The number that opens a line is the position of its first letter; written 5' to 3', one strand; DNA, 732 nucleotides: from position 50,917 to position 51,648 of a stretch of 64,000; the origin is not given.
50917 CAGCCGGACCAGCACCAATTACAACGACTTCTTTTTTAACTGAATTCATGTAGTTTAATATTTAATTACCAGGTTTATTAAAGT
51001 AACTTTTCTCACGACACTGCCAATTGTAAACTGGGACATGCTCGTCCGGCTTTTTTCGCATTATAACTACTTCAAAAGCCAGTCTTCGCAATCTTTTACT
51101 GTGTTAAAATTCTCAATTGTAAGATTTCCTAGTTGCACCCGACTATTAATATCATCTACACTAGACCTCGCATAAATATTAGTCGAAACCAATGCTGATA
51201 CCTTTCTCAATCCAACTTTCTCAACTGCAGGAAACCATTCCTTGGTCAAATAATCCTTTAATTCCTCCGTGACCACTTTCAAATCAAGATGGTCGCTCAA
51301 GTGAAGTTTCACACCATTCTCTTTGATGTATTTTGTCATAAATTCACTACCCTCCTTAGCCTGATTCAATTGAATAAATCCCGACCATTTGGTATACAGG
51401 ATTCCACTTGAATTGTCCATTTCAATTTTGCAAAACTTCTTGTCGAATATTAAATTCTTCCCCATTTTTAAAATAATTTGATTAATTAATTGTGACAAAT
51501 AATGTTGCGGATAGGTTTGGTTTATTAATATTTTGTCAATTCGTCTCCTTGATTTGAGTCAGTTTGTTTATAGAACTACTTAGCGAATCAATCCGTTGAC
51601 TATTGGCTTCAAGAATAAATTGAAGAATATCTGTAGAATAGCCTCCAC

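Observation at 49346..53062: PrnB-like haem enzyme in a non-pyrrolnitrin context: candidate undescribed tryptophan-rearranging three-gene unit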

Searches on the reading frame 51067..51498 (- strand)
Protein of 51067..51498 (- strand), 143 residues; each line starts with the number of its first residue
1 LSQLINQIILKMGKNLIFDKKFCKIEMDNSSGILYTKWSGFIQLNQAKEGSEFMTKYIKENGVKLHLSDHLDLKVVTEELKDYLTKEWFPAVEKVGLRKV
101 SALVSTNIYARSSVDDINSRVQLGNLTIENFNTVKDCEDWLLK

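Call 3: search_protein_families(library=pfam, proteins=[window:51067-51498:-], max_evalue=1)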
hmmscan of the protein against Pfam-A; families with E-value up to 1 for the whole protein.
window:51067-51498:- (143 aa): 0 families

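Call 4: search_protein_families(library=ncbifam, proteins=[window:51067-51498:-], max_evalue=1)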
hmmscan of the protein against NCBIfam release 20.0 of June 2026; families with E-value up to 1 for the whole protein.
window:51067-51498:- (143 aa): 1 family
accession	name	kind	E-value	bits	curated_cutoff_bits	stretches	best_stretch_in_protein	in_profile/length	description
NF002528.0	PRK01966.1-4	subfamily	0.024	13.5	262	1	36-118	247-325/366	D-alanine--D-alanine ligase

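Call 24: find_homologous_proteins(query=window:51067-51498:-, max_evalue=0.01)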
Query window:51067-51498:- (143 aa): 12 proteins with E <= 0.01 among 14 candidates.
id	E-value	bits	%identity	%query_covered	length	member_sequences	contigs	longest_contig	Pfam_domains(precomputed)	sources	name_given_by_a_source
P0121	2.2e-75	269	93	92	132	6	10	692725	-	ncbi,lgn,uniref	ncbi:MAG: hypothetical protein ABJF04_08955 [Reichenbachiella sp.]|uniref:hypothetical protein n=1 T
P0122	9.8e-41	157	55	91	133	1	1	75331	-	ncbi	-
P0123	2.0e-36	143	50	92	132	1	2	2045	-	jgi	jgi:hypothetical protein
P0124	2.3e-35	140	47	92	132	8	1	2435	-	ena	-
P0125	3.7e-35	139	48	88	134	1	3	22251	-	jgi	jgi:hypothetical protein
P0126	6.1e-35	138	47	92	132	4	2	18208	-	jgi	jgi:hypothetical protein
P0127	1.9e-34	137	47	88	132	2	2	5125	-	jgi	jgi:hypothetical protein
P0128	2.0e-34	137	47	88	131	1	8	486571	-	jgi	jgi:hypothetical protein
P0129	3.6e-33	133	46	92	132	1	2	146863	-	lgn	-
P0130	1.6e-32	130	47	86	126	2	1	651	-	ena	-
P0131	4.2e-32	129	45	88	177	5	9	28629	-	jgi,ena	jgi:hypothetical protein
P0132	7.2e-26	109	46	76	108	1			-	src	-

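Call 25: search_solved_structures(query=window:51067-51498:-, max_evalue=10)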
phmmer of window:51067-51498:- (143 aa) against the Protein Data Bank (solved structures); distinct sequences matched with E-value up to 10: 2.
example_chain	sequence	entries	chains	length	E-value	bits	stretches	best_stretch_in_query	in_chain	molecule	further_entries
9mhe_a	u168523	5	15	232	1.1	12.8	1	3-109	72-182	Glycoprotein G2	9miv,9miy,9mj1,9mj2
7puy_a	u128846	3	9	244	1.2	12.7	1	3-109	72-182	Glycoprotein G2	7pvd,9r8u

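Call 39: predict_structure(alignment_id=A1)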
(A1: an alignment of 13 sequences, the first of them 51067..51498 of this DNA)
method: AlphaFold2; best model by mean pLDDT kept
length: 143 residues; sequences in the alignment: 13
mean_pLDDT: 89.8   pTM: 0.83
mean pLDDT of the five models: 89.8, 89.4, 87.0, 87.0, 86.3
residues with pLDDT >= 90: 105; 70-90: 26; 50-70: 1; < 50: 11
segments of 3 or more residues with pLDDT < 50: 1-11
pLDDT, mean of each block of 10 residues (from residue 1): 46 83 96 96 95 98 97 90 95 97 89 89 88 96 96
secondary structure, 60 per line:
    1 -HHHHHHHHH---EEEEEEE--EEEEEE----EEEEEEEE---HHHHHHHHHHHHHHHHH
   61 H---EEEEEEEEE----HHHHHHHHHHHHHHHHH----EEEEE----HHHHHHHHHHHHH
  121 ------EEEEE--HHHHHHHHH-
elements in order: H2-10 E14-20 E23-28 E33-40 H44-61 E65-73 H78-94 E99-103 H108-120 E127-131 H134-142

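Call 43: fold_search(model_id=the predicted structure, library=pdb)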
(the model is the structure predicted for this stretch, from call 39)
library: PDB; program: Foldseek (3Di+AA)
matches with E <= 10: 1001; with E <= 0.001: 4
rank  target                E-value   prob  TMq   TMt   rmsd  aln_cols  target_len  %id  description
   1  1tid_B                6.0e-04  1.00  0.61  0.71   3.3       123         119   10  Crystal Structures of the ADP and ATP bound forms of the Bacillus Anti-sigma factor SpoIIAB in complex with the Anti-a (released 2004-06-15)
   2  2ook_B                6.8e-04  1.00  0.52  0.60   6.0       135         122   12  Crystal structure of a protein with unknown function (YP_749275.1) from Shewanella Frigidimarina NCIMB 400 at 1.80 A r (released 2007-02-06)
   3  4xs5_A                7.3e-04  1.00  0.52  0.60   5.7       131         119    9  Crystal structure of Sulfate transporter/antisigma-factor antagonist STAS from Dyadobacter fermentans DSM 18053 (released 2015-02-11)
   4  7b0u_0                7.8e-04  1.00  0.59  0.33  10.1       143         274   17  Stressosome complex from Listeria innocua (released 2021-12-01)
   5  6jhk_B                1.5e-03  1.00  0.58  0.70   5.0       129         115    8  Crystal Structure of Bacillus subtilis RsbS (released 2019-09-11)
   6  4xs5_C                1.8e-03  1.00  0.54  0.61   5.8       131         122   11  Crystal structure of Sulfate transporter/antisigma-factor antagonist STAS from Dyadobacter fermentans DSM 18053 (released 2015-02-11)
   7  1til_B                2.2e-03  1.00  0.58  0.68   4.9       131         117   10  Crystal Structures of the ADP and ATP bound forms of the Bacillus Anti-sigma factor SpoIIAB in complex with the Anti-a (released 2004-06-15)
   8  8tny_A                2.7e-03  1.00  0.53  0.17  13.5       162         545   13  Substrate Binding Plasticity Revealed by Cryo-EM Structures of SLC26A2 (released 2024-05-22)
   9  6jhk_A                3.0e-03  1.00  0.58  0.69   4.6       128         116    8  Crystal Structure of Bacillus subtilis RsbS (released 2019-09-11)
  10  2q3l_B                3.0e-03  1.00  0.51  0.58   6.5       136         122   14  CRYSTAL STRUCTURE OF AN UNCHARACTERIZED PROTEIN FROM DUF3478 FAMILY WITH A SPOIIAA-LIKE FOLD (SHEW_3102) FROM SHEWANEL (released 2007-06-12)
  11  6m36_H                3.5e-03  1.00  0.46  0.60   5.4       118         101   11  The crystal structure of B. subtilis RsbV/RsbW complex in the monoclinic crystal form (released 2020-07-15)
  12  2q3l_A                4.2e-03  1.00  0.55  0.61   6.2       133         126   12  CRYSTAL STRUCTURE OF AN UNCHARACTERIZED PROTEIN FROM DUF3478 FAMILY WITH A SPOIIAA-LIKE FOLD (SHEW_3102) FROM SHEWANEL (released 2007-06-12)
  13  1tid_D                5.5e-03  1.00  0.55  0.65   5.1       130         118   13  Crystal Structures of the ADP and ATP bound forms of the Bacillus Anti-sigma factor SpoIIAB in complex with the Anti-a (released 2004-06-15)
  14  1vc1_A                7.5e-03  1.00  0.55  0.68   4.9       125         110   10  Crystal structure of the TM1442 protein from Thermotoga maritima, a homolog of the Bacillus subtilis general stress re (released 2004-09-28)
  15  1thn_B                7.5e-03  0.99  0.46  0.56   6.5       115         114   13  Crystal Structures of the ADP and ATP bound forms of the Bacillus Anti-sigma factor SpoIIAB in complex with the Anti-a (released 2004-06-15)
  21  4xs5_D                9.2e-03  1.00  0.55  0.64   4.6       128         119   11  Crystal structure of Sulfate transporter/antisigma-factor antagonist STAS from Dyadobacter fermentans DSM 18053 (released 2015-02-11)
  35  2ook_A                1.9e-02  0.97  0.50  0.56   6.8       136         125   11  Crystal structure of a protein with unknown function (YP_749275.1) from Shewanella Frigidimarina NCIMB 400 at 1.80 A r (released 2007-02-06)
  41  4xs5_B                2.9e-02  0.98  0.52  0.62   5.0       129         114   12  Crystal structure of Sulfate transporter/antisigma-factor antagonist STAS from Dyadobacter fermentans DSM 18053 (released 2015-02-11)
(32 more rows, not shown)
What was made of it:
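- On STAS / SpoIIAA-like fold (small protein and N-terminal domain): Foldseek top hits are 1tid_B SpoIIAA (TM 0.71), 2ook/2q3l DUF3478, 4xs5 STAS and RsbS, all at probability 1.0 (calls 39, 43).
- Closest known: Sensor-STAS fusions. Same: The stressosome and YtvA appear among the structural matches (call 43).
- STAS fold: pLDDT 89.8, with Foldseek top hits SpoIIAA, DUF3478, RsbS and SiaC (calls 39, 43). The partner has the STAS/SpoIIAA fold, and its closest structural matches are anti-sigma antagonists, RsbS, SiaC and YtvA (call 43).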

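Call 54: search_protein_representatives(alignment_id=A1)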
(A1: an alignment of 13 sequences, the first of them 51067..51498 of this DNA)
Query: 13 sequences, 132 profile positions. Proteins with E-value up to 0.001 (for the whole library): 1282; up to 1e-10: 144; up to 1e-30: 15. The best 150 are listed.
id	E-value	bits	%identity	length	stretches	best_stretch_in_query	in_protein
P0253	3.1e-57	208.7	-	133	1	1-131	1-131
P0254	7.9e-54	197.7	-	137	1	1-131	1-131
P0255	2.3e-42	160.6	-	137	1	4-131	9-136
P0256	8.6e-42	158.7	-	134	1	3-131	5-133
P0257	3.5e-40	153.5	-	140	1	4-131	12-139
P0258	6.8e-40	152.6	-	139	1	3-131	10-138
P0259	5.2e-39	149.7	-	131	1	3-131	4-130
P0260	1.4e-37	145.1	-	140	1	5-131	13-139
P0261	2.1e-37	144.5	-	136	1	3-131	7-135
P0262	4.2e-37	143.6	-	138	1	5-131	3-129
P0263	9.2e-36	139.2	-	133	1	3-130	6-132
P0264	5.6e-35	136.7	-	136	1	6-131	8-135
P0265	2.0e-32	128.4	-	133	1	4-132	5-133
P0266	2.3e-32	128.2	-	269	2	4-131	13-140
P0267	1.5e-31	125.6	-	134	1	5-96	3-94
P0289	5.2e-17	78.5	-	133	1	1-132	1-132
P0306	7.9e-15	71.5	-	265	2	12-131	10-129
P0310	1.3e-14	70.8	-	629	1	9-131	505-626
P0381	5.3e-11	59.1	-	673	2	9-131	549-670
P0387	7.4e-11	58.6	-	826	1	5-130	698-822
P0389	7.9e-11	58.5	-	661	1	8-131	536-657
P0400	1.6e-10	57.5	-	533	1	4-132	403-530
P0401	1.7e-10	57.5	-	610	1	13-131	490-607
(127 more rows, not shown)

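Call 56: search_protein_families(library=pfam, proteins=[P0310, P0381, P0387, P0389, P0400, P0401, P0266, P0306, P0253, P0289], max_evalue=0.01)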
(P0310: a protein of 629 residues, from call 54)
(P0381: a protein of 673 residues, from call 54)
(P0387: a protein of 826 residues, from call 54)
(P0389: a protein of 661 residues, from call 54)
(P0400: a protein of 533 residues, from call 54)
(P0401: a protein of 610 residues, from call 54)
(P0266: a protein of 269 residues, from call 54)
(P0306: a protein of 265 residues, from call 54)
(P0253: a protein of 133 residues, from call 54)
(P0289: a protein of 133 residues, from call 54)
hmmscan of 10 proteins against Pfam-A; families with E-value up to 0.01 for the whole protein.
P0310 (629 aa): 9 families
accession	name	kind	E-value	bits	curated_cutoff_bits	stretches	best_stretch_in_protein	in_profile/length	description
PF02518.31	HATPase_c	-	1.5e-30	106.3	26.4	1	378-488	1-110/111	Histidine kinase-, DNA gyrase B-, and HSP90-like ATPase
PF13426.13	PAS_9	-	3.6e-19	69.4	27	2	140-247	3-102/103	PAS domain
PF00512.31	HisKA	-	1.1e-15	57.9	26.9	1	270-335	2-66/66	His Kinase A (phospho-acceptor) domain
PF00989.32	PAS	-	6.9e-14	52.3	22.6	1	132-237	5-103/113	PAS fold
PF08447.18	PAS_3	-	3.3e-12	46.9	25.6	2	36-106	3-77/89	PAS fold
PF08448.16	PAS_4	-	2.9e-10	40.8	23.1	1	135-250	2-109/110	PAS fold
PF13188.13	PAS_8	-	8e-10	38.7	21.8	2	131-168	4-38/65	PAS domain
PF13581.12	HATPase_c_2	-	0.0018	18.8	27.4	0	382-457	31-104/127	Histidine kinase-like ATPase domain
PF25056.1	DUF7793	-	0.0085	16.5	26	0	544-628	34-112/113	Domain of unknown function (DUF7793)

P0381 (673 aa): 9 families
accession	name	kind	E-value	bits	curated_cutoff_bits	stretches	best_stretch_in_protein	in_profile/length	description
PF08447.18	PAS_3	-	1.2e-26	93.2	25.6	2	217-301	3-89/89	PAS fold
PF02518.31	HATPase_c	-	1.1e-25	90.7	26.4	1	421-530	1-109/111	Histidine kinase-, DNA gyrase B-, and HSP90-like ATPase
PF13426.13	PAS_9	-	4.9e-20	72.2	27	2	211-304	9-101/103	PAS domain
PF00512.31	HisKA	-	9.5e-17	61.3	26.9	1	314-378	2-66/66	His Kinase A (phospho-acceptor) domain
PF08448.16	PAS_4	-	5.6e-13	49.5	23.1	2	210-307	12-108/110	PAS fold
PF00989.32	PAS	-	6.5e-09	36.2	22.6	1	70-168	4-101/113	PAS fold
PF13188.13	PAS_8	-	6.6e-09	35.8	21.8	1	68-128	2-61/65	PAS domain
PF14598.12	PAS_11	-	0.00052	20.4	25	0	83-165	8-88/109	PAS domain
PF24820.1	Diguanyl_cycl_sensor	-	0.0011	19.3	28.1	0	201-244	4-47/109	Diguanylate cyclase-like sensor domain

P0387 (826 aa): 10 families
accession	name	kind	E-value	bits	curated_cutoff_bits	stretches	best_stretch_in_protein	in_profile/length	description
PF02518.31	HATPase_c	-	1.2e-27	97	26.4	1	574-684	1-110/111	Histidine kinase-, DNA gyrase B-, and HSP90-like ATPase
PF13426.13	PAS_9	-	1.9e-18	67.1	27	1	155-262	2-103/103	PAS domain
PF13185.12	GAF_2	-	1.5e-17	64.6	28.6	1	291-437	2-136/136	GAF domain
PF01590.32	GAF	-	5.5e-17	63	22.4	1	292-436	1-133/133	GAF domain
PF00512.31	HisKA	-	1.5e-14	54.2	26.9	1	466-531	2-66/66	His Kinase A (phospho-acceptor) domain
PF00989.32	PAS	-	1.8e-14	54.2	22.6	1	147-253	4-106/113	PAS fold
PF08447.18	PAS_3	-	2.3e-13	50.6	25.6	1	40-115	1-76/89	PAS fold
PF08448.16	PAS_4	-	8.2e-12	45.8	23.1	1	151-264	2-109/110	PAS fold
PF13492.12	GAF_3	-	1e-07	32.9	27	1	383-438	75-129/129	GAF domain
PF13188.13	PAS_8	-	1e-07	32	21.8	1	147-195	4-49/65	PAS domain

P0389 (661 aa): 8 families
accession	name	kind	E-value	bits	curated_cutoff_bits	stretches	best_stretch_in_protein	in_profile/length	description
PF02518.31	HATPase_c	-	8.1e-27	94.3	26.4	1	410-520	1-110/111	Histidine kinase-, DNA gyrase B-, and HSP90-like ATPase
PF00512.31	HisKA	-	1.7e-17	63.6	26.9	1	303-367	2-66/66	His Kinase A (phospho-acceptor) domain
PF13185.12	GAF_2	-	1.3e-14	55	28.6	1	141-288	2-136/136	GAF domain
PF01590.32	GAF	-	3.2e-11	44.3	22.4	1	142-287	1-133/133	GAF domain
PF13188.13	PAS_8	-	7.6e-06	26.1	21.8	1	10-52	3-38/65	PAS domain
PF13426.13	PAS_9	-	4.4e-05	24.1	27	1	19-119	2-103/103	PAS domain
PF00989.32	PAS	-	0.0004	20.8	22.6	1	13-66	6-58/113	PAS fold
PF13492.12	GAF_3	-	0.0011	19.8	27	1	144-289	3-129/129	GAF domain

P0400 (533 aa): 2 families
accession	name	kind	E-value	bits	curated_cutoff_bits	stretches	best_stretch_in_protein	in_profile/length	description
PF02518.31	HATPase_c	-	4.1e-26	92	26.4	1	281-390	1-109/111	Histidine kinase-, DNA gyrase B-, and HSP90-like ATPase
PF00512.31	HisKA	-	1e-14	54.7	26.9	1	174-238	2-66/66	His Kinase A (phospho-acceptor) domain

P0401 (610 aa): 9 families
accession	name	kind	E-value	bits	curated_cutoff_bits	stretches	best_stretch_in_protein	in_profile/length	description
PF00989.32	PAS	-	2.2e-19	70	22.6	2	136-245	3-101/113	PAS fold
PF13426.13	PAS_9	-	5.3e-18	65.6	27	2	22-107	3-87/103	PAS domain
PF02518.31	HATPase_c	-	4e-17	63.1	26.4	1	365-470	2-110/111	Histidine kinase-, DNA gyrase B-, and HSP90-like ATPase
PF08448.16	PAS_4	-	2.2e-14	54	23.1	1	140-233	1-102/110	PAS fold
PF13188.13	PAS_8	-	2.6e-11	43.5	21.8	1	135-191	2-55/65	PAS domain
PF08447.18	PAS_3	-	1.2e-08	35.5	25.6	1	34-99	2-70/89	PAS fold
PF13596.12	PAS_10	-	0.0024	18.9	22.1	0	136-202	1-66/106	PAS domain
PF00512.31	HisKA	-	0.0039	17.6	26.9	0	261-309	10-57/66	His Kinase A (phospho-acceptor) domain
PF13581.12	HATPase_c_2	-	0.0043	17.5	27.4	1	372-447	35-112/127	Histidine kinase-like ATPase domain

P0266 (269 aa): 2 families
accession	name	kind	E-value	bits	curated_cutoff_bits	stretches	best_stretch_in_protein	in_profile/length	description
PF11964.13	SpoIIAA-like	-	1.2e-08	36.1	25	1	32-139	2-105/106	SpoIIAA-like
PF25056.1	DUF7793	-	0.00066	20.1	26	0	40-140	18-110/113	Domain of unknown function (DUF7793)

P0306 (265 aa): 2 families
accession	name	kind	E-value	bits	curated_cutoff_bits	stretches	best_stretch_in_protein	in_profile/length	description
PF11964.13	SpoIIAA-like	-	1.6e-12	48.5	25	2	21-128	2-105/106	SpoIIAA-like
PF25056.1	DUF7793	-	1.7e-05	25.3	26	0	79-130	62-111/113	Domain of unknown function (DUF7793)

P0253 (133 aa): 1 family
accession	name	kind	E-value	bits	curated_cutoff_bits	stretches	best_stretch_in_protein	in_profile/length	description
PF11964.13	SpoIIAA-like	-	0.0036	18.4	25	1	22-131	1-106/106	SpoIIAA-like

P0289 (133 aa): 2 families
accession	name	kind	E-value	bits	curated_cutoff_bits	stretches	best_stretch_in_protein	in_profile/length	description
PF11964.13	SpoIIAA-like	-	8.4e-06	26.9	25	1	22-130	1-105/106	SpoIIAA-like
PF25056.1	DUF7793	-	0.00045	20.6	26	1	31-130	18-109/113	Domain of unknown function (DUF7793)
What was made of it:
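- On STAS / SpoIIAA-like fold (small protein and N-terminal domain): Homologues P0289, P0266 and P0306 hit PF11964 at 8e-6 to 1.6e-12, and the closest one, P0253, only at 0.0036 (call 56).
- Six of six large STAS-family members are PAS/GAF-HisKA-HATPase_c kinases (call 56). The wider family is the C-terminal domain of PAS/GAF histidine kinases (call 56).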

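Call 86: search_protein_families(library=padloc, proteins=[window:51067-51498:-], max_evalue=0.01)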
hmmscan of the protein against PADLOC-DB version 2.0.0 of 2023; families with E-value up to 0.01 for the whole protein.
window:51067-51498:- (143 aa): 0 families
